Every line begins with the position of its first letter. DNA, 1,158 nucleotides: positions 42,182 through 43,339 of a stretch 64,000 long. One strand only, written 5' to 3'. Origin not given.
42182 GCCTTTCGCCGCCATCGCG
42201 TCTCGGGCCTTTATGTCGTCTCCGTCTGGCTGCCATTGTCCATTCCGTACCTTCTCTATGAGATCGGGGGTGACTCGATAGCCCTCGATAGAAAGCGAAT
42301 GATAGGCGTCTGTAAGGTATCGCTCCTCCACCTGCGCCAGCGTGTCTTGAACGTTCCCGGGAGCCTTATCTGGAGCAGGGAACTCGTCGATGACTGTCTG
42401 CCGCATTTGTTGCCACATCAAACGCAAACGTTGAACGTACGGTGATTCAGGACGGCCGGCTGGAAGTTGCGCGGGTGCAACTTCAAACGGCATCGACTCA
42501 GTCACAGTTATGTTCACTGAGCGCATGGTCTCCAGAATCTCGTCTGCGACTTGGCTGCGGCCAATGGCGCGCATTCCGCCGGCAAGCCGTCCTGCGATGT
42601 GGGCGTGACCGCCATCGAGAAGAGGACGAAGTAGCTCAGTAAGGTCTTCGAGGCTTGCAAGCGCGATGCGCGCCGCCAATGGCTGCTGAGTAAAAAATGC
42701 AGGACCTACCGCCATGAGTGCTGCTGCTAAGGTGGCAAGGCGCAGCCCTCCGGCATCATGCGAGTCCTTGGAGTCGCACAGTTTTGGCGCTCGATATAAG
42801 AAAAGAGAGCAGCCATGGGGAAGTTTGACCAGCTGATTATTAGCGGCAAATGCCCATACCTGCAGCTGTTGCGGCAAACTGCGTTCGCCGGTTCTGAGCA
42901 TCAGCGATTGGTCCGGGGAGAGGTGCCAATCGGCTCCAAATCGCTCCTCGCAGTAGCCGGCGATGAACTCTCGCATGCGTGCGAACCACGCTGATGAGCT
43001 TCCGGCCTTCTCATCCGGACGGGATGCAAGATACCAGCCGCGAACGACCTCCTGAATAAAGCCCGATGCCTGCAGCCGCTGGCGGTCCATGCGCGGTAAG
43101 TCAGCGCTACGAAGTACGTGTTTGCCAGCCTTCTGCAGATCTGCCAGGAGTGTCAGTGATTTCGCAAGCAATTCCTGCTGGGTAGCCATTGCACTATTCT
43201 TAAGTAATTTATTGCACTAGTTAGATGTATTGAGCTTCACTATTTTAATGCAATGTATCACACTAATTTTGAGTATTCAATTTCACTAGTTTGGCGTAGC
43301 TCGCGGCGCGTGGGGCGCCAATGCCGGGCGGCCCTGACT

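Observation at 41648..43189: Single-chain Fic protein that appears fused to an AbiEi-type antitoxin/wHTH domain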

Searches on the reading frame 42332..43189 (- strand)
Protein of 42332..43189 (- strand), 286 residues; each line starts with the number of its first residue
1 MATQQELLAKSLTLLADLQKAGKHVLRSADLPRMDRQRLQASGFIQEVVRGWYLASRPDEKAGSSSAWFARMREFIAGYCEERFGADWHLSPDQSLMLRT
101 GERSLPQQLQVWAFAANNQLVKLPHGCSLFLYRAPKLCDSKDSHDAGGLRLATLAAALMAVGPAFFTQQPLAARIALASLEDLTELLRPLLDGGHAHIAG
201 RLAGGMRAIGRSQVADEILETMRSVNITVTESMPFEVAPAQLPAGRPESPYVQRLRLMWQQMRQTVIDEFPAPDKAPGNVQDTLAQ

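Call 9: search_protein_families(library=pfam, proteins=[window:42332-43189:-], max_evalue=10)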
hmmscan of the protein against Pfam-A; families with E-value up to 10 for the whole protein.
seq(286 aa): 0 families

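Call 27: search_protein_representatives(protein=window:42335-43189:-)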
Query: 285 residues. Proteins with E-value up to 0.001 (for the whole library): 1078; up to 1e-10: 626; up to 1e-30: 128. The best 150 are listed.
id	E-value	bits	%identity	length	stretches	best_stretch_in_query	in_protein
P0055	1.0e-113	395.8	64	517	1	1-285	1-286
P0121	5.9e-93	327.8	57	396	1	7-277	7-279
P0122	1.6e-76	273.9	54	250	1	1-247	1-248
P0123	5.8e-67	242.6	47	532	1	4-274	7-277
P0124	1.4e-62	228.2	44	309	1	8-273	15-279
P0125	3.3e-61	223.7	41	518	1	1-280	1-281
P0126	2.2e-60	221.0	43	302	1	1-278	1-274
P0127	4.6e-59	216.7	40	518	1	1-275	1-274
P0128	6.9e-58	212.8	40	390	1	4-283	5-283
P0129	1.1e-57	212.1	41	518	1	8-272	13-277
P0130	1.9e-57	211.4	42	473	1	3-271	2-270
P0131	2.9e-57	210.8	49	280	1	1-233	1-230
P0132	2.6e-56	207.6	42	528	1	1-272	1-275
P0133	4.8e-56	206.8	43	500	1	8-274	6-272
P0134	1.8e-55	204.9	66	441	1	134-284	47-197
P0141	1.7e-51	191.9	41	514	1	1-279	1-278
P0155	1.2e-45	172.6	33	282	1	8-272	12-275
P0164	3.6e-43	164.6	36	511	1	1-274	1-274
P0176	1.5e-40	155.9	37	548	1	1-282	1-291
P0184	2.7e-39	151.8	36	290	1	8-278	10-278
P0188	6.6e-38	147.3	37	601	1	2-253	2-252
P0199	7.8e-36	140.5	36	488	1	9-274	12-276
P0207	3.7e-35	138.3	34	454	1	11-239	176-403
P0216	1.1e-33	133.4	35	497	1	6-281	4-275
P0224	1.9e-32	129.4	31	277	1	8-264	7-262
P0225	2.3e-32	129.1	31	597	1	6-275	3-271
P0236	2.4e-31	125.8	34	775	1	4-278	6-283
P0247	1.0e-30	123.7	30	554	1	16-277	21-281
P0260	3.2e-30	122.1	32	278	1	21-270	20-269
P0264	5.0e-30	121.4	31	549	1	25-282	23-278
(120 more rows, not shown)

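Call 34: search_solved_structures(query=A2, max_evalue=10, show_alignments=4)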
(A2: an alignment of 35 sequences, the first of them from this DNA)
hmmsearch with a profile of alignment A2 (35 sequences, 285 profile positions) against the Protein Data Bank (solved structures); distinct sequences matched with E-value up to 10: 4.
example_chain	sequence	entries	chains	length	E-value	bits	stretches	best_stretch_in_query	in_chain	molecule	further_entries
2paq_A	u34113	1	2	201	0.12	14.6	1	142-212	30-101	5'-deoxynucleotidase YfbR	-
2par_A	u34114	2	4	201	0.25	13.5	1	142-212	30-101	5'-deoxynucleotidase YfbR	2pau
7p0h_A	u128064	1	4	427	0.56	12.4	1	173-249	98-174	Helicobacter pylori ComF fused to an artificial alphaREP crystallization helper (named B2)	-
6gwc_C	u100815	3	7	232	0.7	12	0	173-230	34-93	iE5 ALPHAREP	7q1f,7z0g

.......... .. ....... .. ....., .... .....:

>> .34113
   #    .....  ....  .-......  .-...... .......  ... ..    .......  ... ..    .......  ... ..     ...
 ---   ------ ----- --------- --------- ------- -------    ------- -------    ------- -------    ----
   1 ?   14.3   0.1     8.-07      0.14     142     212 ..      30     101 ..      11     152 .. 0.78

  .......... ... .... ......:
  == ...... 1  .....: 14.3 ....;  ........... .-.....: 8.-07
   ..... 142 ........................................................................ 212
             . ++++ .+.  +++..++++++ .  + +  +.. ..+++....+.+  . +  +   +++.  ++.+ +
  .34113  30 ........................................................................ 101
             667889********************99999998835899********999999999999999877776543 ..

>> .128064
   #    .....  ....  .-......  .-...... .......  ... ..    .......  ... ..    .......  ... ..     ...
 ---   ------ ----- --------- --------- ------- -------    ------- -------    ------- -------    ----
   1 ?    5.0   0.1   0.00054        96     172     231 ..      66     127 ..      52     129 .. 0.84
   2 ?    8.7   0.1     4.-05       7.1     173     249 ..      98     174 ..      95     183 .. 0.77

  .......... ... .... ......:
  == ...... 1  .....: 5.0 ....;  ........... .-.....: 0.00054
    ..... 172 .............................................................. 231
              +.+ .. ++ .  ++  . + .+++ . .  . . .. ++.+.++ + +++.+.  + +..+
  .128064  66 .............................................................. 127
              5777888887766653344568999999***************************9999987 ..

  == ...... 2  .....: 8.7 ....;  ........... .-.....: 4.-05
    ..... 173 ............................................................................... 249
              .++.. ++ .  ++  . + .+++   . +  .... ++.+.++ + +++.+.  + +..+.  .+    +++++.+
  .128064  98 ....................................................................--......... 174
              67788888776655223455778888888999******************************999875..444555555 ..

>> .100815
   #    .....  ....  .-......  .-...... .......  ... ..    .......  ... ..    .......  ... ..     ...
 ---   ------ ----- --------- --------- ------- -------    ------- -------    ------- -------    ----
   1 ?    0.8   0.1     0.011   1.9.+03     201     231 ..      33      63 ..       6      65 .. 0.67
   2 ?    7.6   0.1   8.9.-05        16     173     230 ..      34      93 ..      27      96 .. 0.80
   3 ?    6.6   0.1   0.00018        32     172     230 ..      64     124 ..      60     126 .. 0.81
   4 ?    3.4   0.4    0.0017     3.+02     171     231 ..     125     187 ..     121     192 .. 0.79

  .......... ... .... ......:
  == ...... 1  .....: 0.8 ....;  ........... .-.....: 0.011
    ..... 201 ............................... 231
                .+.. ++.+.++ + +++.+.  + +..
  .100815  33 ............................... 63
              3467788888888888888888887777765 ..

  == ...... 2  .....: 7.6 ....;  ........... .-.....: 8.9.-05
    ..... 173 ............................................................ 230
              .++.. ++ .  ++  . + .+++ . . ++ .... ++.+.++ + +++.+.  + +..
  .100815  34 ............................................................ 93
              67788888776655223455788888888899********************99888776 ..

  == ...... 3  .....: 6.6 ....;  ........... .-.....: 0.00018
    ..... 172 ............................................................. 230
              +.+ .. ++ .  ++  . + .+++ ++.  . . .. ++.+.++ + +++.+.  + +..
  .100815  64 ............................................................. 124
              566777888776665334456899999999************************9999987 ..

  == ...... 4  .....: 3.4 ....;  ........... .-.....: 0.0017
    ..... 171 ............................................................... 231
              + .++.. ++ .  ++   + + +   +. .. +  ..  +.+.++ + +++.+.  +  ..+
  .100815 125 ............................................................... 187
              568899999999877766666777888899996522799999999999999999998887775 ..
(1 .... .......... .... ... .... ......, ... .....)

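Call 35: search_protein_families(library=pfam, alignment_id=A2, max_evalue=10)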
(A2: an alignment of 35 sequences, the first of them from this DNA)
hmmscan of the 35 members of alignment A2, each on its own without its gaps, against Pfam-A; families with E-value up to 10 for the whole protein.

A. member 1, seq(285 aa): 0 families

B. families by the number of members that match (of 35 scanned): 9 families
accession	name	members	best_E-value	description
PF09205.15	DUF1955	1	0.01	Domain of unknown function (DUF1955)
PF17183.9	Get5_C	1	0.029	Get5, C-terminal domain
PF13338.12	AbiEi_4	1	0.042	Transcriptional regulator, AbiEi antitoxin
PF01535.26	PPR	1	0.043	PPR repeat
PF24596.1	DUF7620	1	0.049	Family of unknown function (DUF7620)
PF14559.12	TPR_19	1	0.071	Tetratricopeptide repeat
PF17945.6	Crystall_4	1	0.16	Beta/Gamma crystallin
PF03881.20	Fructosamin_kin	1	0.17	Fructosamine kinase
PF07005.16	SBD_N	1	0.22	Sugar-binding N-terminal domain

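Call 44: predict_structure(alignment_id=A2)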
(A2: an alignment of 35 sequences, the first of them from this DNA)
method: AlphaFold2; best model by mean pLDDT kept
length: 285 residues; sequences in the alignment: 35
mean_pLDDT: 91.4   pTM: 0.83
mean pLDDT of the five models: 91.4, 91.3, 91.0, 89.7, 87.9
residues with pLDDT >= 90: 206; 70-90: 67; 50-70: 12; < 50: 0
segments of 3 or more residues with pLDDT < 50: none
pLDDT, mean of each block of 10 residues (from residue 1): 93 97 96 97 95 89 86 96 96 96 93 98 97 92 84 96 96 94 92 96 96 96 97 87 72 84 86 73 70
secondary structure, 60 per line:
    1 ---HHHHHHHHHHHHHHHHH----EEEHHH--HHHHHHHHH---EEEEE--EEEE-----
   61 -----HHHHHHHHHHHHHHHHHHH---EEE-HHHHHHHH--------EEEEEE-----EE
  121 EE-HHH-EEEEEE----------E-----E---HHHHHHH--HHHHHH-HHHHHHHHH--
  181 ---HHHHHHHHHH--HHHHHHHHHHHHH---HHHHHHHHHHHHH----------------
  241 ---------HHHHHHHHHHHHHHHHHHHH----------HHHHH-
elements in order: H4-20 E25-27 H33-41 E45-49 E52-55 H66-84 E88-90 H92-99 E108-113 E119-122 E128-133 H154-160 H163-168 H170-178 H184-193 H196-208 H212-224 H250-269 H280-284

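Call 49: fold_search(model_id=the predicted structure, library=pdb)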
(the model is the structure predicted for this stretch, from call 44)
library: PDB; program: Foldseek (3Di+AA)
matches with E <= 10: 223; with E <= 0.001: 2
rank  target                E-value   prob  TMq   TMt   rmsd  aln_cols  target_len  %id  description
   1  6y8q_A                5.2e-04  1.00  0.38  0.51   6.8       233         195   12  AbiEi antitoxin from Streptococcus agalactiae (released 2020-12-16)
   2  6y8q_D                7.2e-04  1.00  0.34  0.48   7.9       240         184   13  AbiEi antitoxin from Streptococcus agalactiae (released 2020-12-16)
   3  1zel_A                1.4e-03  1.00  0.47  0.46   8.8       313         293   15  Crystal structure of RV2827C protein from Mycobacterium tuberculosis (released 2006-05-02)
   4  4ok0_B                7.2e-02  0.66  0.26  0.31   8.9       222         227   13  Crystal structure of putative nucleotidyltransferase from H. pylori (released 2014-04-09)
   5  5kqj_MODEL_1_A        9.9e-02  0.63  0.25  0.35   9.8       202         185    8  Solution Structure of Antibiotic-Resistance Factor ANT(2'')-Ia Reveals Substrate-Regulated Conformation Dynami (released 2017-07-12)
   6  4o8s                  9.9e-02  0.51  0.25  0.30  15.7       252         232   12  Crystal structure of JHP933 from Helicobacter pylori (released 2014-09-10)
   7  4ok0_A                1.4e-01  0.54  0.26  0.30   9.0       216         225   12  Crystal structure of putative nucleotidyltransferase from H. pylori (released 2014-04-09)
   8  8an5_A                1.4e-01  0.30  0.23  0.31  12.8       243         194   11  MenAT1 toxin-antitoxin complex (rv0078a-rv0078b) from Mycobacterium tuberculosis H37Rv (released 2023-08-02)
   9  8an5_B                1.8e-01  0.21  0.20  0.28  13.7       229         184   12  MenAT1 toxin-antitoxin complex (rv0078a-rv0078b) from Mycobacterium tuberculosis H37Rv (released 2023-08-02)
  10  8an4_B                2.8e-01  0.20  0.22  0.30  13.0       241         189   11  MenT1 toxin (rv0078a) from Mycobacterium tuberculosis H37Rv (released 2023-08-02)
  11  2aya_MODEL_1_A        2.9e-01  0.14  0.13  0.21  10.9       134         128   16  Solution Structure of the C-Terminal 14 kDa Domain of the tau subunit from Escherichia coli DNA Polymerase III (released 2006-11-14)
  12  1vfg_B                3.1e-01  0.14  0.19  0.16  13.1       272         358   11  Crystal structure of tRNA nucleotidyltransferase complexed with a primer tRNA and an incoming ATP analog (released 2004-08-10)
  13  3h38                  6.3e-01  0.10  0.20  0.16  11.1       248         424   11  The structure of CCA-adding enzyme apo form II (released 2009-10-13)
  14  6aa9                  7.4e-01  0.04  0.11  0.09  19.9       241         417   12  T166A mutant of D-Serine deaminase from Salmonella typhimurium (released 2019-07-17)
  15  9er2_Q                9.7e-01  0.66  0.18  0.22  10.5        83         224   14  PolII-TCR-STK19 structure. (released 2024-12-04)
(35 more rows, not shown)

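Call 54: search_protein_families(library=pfam, proteins=[P0129, P0133, P0141, P0164, P0199, P0216, P0155, P0184, P0224, P0260], max_evalue=0.01)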
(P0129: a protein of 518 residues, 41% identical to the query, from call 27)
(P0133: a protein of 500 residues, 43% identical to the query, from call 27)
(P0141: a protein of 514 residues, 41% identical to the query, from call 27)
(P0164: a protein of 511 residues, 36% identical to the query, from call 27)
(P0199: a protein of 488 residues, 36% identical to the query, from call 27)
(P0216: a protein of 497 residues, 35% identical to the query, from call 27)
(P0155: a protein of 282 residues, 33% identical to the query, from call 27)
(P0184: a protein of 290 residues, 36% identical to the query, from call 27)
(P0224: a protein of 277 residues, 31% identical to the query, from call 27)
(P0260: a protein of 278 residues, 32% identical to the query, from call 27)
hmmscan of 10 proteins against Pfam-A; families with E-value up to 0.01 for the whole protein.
P0129 (518 aa): 0 families

P0133 (500 aa): 1 family
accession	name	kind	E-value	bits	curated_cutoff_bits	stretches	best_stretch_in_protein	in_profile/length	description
PF02661.23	Fic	-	3.4e-05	25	24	1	382-453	21-92/93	Fic/DOC family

P0141 (514 aa): 1 family
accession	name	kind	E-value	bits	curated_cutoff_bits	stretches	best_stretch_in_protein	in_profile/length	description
PF02661.23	Fic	-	1.9e-09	38.7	24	1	400-460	32-93/93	Fic/DOC family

P0164 (511 aa): 1 family
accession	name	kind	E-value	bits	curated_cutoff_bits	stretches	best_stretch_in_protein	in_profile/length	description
PF02661.23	Fic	-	0.00048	21.3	24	1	407-455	44-93/93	Fic/DOC family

P0199 (488 aa): 1 family
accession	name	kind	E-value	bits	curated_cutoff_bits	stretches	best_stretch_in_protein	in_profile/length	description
PF02661.23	Fic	-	0.0083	17.4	24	0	335-428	7-90/93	Fic/DOC family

P0216 (497 aa): 1 family
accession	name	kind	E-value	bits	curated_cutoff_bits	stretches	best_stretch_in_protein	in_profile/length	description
PF02661.23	Fic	-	3.4e-11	44.3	24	1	360-454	8-93/93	Fic/DOC family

P0155 (282 aa): 0 families

P0184 (290 aa): 0 families

P0224 (277 aa): 0 families

P0260 (278 aa): 0 families

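Call 55: find_encoding_contigs(protein=P0155, flank=4000, max_places=3)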
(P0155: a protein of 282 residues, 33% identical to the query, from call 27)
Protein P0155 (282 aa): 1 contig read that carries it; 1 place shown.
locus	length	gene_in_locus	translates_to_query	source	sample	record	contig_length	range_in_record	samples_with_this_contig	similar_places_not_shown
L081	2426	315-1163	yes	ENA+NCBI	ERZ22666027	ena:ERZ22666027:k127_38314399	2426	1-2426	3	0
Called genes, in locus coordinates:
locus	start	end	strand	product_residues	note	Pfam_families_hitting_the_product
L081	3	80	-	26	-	?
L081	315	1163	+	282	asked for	-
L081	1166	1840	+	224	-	PF02661:Fic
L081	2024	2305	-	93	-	-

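Call 56: find_encoding_contigs(protein=P0224, flank=4000, max_places=3)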
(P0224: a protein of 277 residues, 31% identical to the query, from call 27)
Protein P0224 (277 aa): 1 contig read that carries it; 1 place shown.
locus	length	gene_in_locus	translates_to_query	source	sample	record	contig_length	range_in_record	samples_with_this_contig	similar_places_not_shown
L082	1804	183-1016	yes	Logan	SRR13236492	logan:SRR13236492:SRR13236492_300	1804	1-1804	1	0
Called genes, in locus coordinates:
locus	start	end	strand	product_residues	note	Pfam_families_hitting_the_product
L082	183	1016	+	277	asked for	-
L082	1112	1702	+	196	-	PF02661:Fic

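Call 78: search_protein_families(library=pfam, proteins=[P0188, P0225, P0236, P0207, P0247, P0264, P0176, P0121, P0128, P0130], max_evalue=0.001)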
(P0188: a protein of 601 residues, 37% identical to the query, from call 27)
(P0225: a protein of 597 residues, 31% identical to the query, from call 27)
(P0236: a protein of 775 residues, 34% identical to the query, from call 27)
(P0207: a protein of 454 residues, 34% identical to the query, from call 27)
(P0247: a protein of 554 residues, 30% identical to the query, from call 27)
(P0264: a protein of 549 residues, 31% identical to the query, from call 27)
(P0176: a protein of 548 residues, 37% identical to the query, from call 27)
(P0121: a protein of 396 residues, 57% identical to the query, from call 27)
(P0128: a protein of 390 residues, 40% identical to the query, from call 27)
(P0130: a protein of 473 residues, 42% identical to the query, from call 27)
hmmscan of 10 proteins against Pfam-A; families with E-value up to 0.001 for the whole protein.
P0188 (601 aa): 1 family
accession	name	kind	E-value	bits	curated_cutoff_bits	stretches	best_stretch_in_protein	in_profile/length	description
PF02661.23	Fic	-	1.1e-08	36.3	24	1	362-461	7-93/93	Fic/DOC family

P0225 (597 aa): 1 family
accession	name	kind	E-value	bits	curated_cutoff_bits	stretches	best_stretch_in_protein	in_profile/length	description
PF02661.23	Fic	-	9.9e-13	49.2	24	1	379-458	20-93/93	Fic/DOC family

P0236 (775 aa): 1 family
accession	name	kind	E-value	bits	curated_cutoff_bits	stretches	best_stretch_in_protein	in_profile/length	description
PF02661.23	Fic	-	7.4e-13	49.6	24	1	373-470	9-93/93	Fic/DOC family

P0207 (454 aa): 4 families
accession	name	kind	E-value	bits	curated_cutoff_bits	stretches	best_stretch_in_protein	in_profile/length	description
PF00805.28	Pentapeptide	-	1.1e-18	66.9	20.2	2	66-102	4-40/40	Pentapeptide repeats (8 copies)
PF13599.13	Pentapeptide_4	-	1.2e-12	48.1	38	2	47-115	10-78/78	Pentapeptide repeat region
PF13576.12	Pentapeptide_3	-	1.3e-09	38.6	27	0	115-150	1-38/48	Pentapeptide repeats (9 copies)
PF23894.2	LD_SV2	-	1e-08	35.8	29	1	105-155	37-87/92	SV2A/B/C luminal domain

P0247 (554 aa): 1 family
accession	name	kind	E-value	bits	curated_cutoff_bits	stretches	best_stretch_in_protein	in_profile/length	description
PF02661.23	Fic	-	2.3e-13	51.3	24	1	392-466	20-93/93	Fic/DOC family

P0264 (549 aa): 1 family
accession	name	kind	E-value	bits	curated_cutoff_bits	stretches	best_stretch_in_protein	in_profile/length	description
PF02661.23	Fic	-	7.8e-12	46.3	24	1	387-458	21-92/93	Fic/DOC family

P0176 (548 aa): 1 family
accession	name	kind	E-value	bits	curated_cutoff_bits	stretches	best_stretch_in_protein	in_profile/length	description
PF02661.23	Fic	-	8.8e-09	36.5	24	1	373-472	5-93/93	Fic/DOC family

P0121 (396 aa): 0 families

P0128 (390 aa): 0 families

P0130 (473 aa): 0 families
